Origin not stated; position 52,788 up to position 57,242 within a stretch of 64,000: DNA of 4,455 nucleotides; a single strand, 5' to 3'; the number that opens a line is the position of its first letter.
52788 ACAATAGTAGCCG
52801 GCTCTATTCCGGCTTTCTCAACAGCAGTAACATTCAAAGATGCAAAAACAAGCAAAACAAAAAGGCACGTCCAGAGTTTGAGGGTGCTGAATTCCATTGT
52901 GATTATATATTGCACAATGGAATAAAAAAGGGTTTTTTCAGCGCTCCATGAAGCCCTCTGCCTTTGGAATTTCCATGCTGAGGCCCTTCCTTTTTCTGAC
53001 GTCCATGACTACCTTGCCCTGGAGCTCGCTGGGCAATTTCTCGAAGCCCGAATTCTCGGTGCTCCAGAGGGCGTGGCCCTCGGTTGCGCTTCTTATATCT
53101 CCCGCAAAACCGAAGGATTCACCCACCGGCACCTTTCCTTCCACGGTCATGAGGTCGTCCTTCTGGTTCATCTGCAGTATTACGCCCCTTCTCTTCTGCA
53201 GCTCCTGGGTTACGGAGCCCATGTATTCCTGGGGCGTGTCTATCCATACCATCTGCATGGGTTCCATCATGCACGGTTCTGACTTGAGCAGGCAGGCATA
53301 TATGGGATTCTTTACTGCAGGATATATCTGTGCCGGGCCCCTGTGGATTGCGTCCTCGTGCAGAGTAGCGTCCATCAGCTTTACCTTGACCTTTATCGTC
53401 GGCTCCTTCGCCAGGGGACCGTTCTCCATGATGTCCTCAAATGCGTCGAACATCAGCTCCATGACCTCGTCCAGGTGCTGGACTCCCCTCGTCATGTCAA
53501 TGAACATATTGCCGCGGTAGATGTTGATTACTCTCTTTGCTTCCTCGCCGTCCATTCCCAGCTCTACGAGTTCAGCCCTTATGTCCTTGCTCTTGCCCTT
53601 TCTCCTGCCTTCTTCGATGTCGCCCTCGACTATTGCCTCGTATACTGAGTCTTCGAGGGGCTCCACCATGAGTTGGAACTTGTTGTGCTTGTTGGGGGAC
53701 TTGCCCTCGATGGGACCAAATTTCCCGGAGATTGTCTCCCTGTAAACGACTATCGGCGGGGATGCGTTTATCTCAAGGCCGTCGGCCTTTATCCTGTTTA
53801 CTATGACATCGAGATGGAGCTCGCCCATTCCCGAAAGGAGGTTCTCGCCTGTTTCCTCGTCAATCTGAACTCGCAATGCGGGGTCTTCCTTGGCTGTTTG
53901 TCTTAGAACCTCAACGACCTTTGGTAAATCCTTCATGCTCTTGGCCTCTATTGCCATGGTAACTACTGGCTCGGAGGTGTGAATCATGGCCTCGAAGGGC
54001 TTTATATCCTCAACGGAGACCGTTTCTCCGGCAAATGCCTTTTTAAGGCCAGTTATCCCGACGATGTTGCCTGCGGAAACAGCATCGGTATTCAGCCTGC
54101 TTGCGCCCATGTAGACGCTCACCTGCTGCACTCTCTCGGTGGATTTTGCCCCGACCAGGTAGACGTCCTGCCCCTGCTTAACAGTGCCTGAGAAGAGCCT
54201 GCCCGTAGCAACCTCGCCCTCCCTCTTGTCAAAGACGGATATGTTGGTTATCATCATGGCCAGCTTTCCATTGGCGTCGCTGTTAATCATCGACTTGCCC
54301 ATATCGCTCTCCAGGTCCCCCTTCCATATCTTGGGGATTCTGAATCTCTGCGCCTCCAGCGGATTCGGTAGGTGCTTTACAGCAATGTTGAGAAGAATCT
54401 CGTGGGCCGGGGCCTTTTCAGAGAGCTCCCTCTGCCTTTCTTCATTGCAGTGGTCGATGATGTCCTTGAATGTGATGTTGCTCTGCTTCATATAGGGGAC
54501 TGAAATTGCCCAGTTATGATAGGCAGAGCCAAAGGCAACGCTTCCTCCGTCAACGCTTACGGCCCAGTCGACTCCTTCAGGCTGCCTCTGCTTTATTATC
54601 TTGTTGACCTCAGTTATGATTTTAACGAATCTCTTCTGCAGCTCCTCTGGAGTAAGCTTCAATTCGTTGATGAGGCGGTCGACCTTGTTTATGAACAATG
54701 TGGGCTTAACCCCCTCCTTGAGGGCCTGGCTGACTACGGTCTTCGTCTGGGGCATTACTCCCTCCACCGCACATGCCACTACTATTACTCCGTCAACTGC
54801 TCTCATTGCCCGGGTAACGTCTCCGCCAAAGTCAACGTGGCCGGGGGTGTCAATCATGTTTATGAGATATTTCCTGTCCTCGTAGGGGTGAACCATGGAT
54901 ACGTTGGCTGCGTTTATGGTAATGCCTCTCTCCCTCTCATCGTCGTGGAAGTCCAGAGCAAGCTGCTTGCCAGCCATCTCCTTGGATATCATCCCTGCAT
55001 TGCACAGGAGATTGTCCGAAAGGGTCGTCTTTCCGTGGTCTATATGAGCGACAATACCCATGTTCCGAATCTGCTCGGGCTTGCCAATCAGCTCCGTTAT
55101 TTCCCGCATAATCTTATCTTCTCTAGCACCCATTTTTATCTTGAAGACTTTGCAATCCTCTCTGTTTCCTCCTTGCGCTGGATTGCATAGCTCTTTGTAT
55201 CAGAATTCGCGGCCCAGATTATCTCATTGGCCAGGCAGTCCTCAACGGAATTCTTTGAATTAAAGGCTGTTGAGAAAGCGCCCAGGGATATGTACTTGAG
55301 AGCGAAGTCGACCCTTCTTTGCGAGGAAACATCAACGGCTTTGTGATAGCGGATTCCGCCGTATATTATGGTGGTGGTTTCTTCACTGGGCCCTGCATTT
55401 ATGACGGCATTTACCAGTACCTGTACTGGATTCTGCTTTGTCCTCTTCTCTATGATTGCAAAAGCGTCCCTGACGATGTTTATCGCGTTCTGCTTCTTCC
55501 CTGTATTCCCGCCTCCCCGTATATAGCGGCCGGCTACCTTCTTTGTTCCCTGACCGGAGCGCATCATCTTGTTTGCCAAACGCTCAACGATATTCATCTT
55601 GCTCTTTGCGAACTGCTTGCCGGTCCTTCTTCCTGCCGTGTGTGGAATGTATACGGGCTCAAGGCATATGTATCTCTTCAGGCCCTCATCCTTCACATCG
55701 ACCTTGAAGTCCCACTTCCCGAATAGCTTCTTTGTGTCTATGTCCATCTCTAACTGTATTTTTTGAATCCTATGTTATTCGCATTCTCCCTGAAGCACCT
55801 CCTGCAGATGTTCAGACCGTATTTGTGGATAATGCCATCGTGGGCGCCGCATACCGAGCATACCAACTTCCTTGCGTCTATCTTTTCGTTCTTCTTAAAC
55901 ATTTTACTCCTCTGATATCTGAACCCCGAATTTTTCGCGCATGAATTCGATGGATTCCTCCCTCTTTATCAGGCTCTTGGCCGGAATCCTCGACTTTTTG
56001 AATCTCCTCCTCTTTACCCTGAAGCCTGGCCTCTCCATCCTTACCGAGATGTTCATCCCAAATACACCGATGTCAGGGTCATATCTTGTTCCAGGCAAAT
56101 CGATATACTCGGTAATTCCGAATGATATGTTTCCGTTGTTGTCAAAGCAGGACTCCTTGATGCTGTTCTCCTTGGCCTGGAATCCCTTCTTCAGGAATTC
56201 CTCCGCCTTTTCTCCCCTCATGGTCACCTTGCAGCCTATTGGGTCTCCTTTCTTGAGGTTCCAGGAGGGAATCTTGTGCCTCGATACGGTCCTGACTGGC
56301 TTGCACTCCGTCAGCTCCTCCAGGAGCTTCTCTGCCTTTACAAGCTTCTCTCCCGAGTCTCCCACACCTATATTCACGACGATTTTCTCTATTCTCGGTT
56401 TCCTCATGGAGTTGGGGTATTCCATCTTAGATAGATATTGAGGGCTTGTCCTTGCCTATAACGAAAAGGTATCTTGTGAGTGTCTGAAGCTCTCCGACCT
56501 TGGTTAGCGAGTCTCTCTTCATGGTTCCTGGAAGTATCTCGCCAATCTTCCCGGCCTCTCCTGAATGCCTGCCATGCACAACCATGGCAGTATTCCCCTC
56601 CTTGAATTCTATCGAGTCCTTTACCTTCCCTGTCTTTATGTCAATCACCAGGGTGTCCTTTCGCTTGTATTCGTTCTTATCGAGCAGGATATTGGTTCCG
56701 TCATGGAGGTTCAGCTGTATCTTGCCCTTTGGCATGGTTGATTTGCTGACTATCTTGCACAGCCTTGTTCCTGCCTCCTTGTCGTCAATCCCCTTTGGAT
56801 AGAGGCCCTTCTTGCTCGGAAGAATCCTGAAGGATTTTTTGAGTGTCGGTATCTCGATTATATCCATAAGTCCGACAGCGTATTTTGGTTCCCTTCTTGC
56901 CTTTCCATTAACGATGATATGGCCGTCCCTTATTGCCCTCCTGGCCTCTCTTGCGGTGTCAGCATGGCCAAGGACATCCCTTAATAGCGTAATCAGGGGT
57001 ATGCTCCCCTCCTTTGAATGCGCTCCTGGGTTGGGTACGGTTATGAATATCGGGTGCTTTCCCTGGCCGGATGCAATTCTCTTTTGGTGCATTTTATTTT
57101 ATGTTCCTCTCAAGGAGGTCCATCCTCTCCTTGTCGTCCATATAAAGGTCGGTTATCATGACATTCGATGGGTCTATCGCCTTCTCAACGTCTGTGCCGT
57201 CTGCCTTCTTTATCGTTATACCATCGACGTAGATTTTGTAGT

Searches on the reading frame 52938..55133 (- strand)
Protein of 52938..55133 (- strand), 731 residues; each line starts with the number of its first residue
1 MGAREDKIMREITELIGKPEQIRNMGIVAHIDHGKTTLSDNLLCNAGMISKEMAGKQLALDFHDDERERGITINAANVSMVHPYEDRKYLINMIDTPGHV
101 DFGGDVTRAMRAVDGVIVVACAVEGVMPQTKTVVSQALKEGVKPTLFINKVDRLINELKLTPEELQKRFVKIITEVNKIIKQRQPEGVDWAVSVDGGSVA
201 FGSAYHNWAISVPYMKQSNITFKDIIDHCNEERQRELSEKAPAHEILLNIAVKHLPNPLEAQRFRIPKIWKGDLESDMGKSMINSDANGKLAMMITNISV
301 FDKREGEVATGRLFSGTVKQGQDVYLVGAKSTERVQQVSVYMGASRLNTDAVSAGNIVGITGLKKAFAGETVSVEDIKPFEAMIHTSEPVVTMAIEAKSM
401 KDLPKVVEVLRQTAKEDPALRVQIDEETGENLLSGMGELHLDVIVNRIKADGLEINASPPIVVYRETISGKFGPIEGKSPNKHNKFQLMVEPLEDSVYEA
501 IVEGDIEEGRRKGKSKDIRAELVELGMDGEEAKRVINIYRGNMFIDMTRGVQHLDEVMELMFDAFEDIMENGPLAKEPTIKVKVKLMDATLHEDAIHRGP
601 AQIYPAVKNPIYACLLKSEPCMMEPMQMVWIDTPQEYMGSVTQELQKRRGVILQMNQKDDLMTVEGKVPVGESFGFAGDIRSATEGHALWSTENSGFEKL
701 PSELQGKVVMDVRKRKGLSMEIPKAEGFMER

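Call 24: search_protein_families(library=pfam, proteins=[window:52938-55133:-], max_evalue=0.00001)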
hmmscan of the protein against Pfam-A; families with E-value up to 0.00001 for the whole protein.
window:52938-55133:- (731 aa): 6 families
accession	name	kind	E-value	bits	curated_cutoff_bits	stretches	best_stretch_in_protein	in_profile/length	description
PF00009.33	GTP_EFTU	-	3.5e-56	190.2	26.5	1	20-236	1-177/188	Elongation factor Tu GTP binding domain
PF03764.24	EFG_IV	-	2.8e-24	85.6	24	1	514-618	12-120/121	Elongation factor G, domain IV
PF00679.30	EFG_C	-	4.4e-24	84.8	27.9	1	622-705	2-86/89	Elongation factor G C-terminus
PF14492.12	EFG_III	-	6.4e-24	84.3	27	1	387-455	2-71/75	Elongation Factor G, domain III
PF03144.31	GTP_EFTU_D2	-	9e-14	52.1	30.3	1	306-372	1-72/73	Elongation factor Tu domain 2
PF22042.2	EF-G_D2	-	2.4e-11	44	27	1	301-374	11-83/84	Elongation factor G domain 2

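Call 25: list_cluster_members(proteins=[window:52938-55133:-, window:47734-49005:-, window:62521-63510:-, window:59111-59872:-, window:34120-35394:-, window:20293-22713:-, window:18410-19249:-, window:17097-17756:-, window:16588-17100:-, window:25140-25553:-])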
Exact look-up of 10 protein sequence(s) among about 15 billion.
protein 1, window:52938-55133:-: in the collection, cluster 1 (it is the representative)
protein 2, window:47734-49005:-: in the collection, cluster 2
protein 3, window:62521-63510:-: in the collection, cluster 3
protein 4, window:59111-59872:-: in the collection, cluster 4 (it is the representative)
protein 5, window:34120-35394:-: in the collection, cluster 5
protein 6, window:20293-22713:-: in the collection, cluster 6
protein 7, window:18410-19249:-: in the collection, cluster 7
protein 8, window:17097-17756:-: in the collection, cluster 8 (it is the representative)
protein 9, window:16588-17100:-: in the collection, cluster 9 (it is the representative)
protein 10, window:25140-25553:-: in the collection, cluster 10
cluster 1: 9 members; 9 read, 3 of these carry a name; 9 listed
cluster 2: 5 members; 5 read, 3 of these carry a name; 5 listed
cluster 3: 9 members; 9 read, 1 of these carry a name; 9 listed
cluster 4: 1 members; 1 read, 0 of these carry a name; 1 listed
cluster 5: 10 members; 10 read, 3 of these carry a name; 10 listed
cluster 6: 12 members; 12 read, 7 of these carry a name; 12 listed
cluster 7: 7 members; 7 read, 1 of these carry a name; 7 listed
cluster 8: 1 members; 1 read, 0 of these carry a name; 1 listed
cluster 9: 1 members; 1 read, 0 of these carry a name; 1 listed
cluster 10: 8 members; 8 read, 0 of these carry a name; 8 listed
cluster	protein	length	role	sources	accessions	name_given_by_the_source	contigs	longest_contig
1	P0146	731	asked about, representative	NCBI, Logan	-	-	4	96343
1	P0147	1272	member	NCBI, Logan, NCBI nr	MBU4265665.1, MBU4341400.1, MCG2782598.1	MAG: elongation factor EF-2 [Candidatus Altiarchaeales archaeon] | elongation factor EF-2 [Candidatus Altiarchaeota archaeon]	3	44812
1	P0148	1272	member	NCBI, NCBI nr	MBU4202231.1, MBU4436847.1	MAG: elongation factor EF-2 [Candidatus Altiarchaeota archaeon] | elongation factor EF-2 [Candidatus Altiarchaeota archaeon]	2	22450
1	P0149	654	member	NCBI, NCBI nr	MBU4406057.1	MAG: elongation factor EF-2, partial [Candidatus Altiarchaeota archaeon] | elongation factor EF-2 [Candidatus Altiarchaeota archaeon]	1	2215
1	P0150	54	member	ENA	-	-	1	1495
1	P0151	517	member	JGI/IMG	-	-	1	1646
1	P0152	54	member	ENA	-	-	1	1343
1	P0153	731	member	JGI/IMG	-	-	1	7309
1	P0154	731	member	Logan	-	-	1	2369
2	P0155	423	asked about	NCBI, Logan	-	-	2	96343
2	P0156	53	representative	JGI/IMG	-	acyl-CoA reductase-like NAD-dependent aldehyde dehydrogenase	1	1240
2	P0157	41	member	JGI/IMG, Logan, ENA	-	betaine-aldehyde dehydrogenase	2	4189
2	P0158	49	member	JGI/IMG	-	betaine-aldehyde dehydrogenase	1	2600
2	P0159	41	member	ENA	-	-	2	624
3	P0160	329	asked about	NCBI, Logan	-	-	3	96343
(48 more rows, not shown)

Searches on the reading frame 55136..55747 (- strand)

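Call 24: search_protein_families(library=pfam, proteins=[window:55136-55747:-], max_evalue=0.00001)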
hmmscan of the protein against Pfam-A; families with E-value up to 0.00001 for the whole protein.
window:55136-55747:- (203 aa): 1 family
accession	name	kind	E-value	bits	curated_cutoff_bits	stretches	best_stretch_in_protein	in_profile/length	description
PF00177.27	Ribosomal_S7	-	7.1e-41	139.7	24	1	24-203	2-148/148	Ribosomal protein S7p/S5e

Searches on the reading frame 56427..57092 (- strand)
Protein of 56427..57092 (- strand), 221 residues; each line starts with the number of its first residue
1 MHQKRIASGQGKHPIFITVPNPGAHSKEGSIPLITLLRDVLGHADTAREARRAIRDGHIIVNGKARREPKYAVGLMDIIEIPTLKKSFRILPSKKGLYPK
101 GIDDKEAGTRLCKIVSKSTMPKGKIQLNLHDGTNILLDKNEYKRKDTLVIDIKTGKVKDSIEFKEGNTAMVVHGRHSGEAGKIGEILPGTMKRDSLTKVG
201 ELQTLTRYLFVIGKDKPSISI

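Call 24: search_protein_families(library=pfam, proteins=[window:56427-57092:-], max_evalue=0.00001)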
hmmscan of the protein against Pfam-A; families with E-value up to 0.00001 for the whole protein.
window:56427-57092:- (221 aa): 2 families
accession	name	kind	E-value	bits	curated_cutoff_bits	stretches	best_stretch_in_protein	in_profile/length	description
PF00900.26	Ribosomal_S4e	-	7.1e-24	83.8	25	1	85-157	2-75/75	Ribosomal family S4e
PF01479.30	S4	-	1.5e-09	37.9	22.8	1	41-79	10-48/48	S4 domain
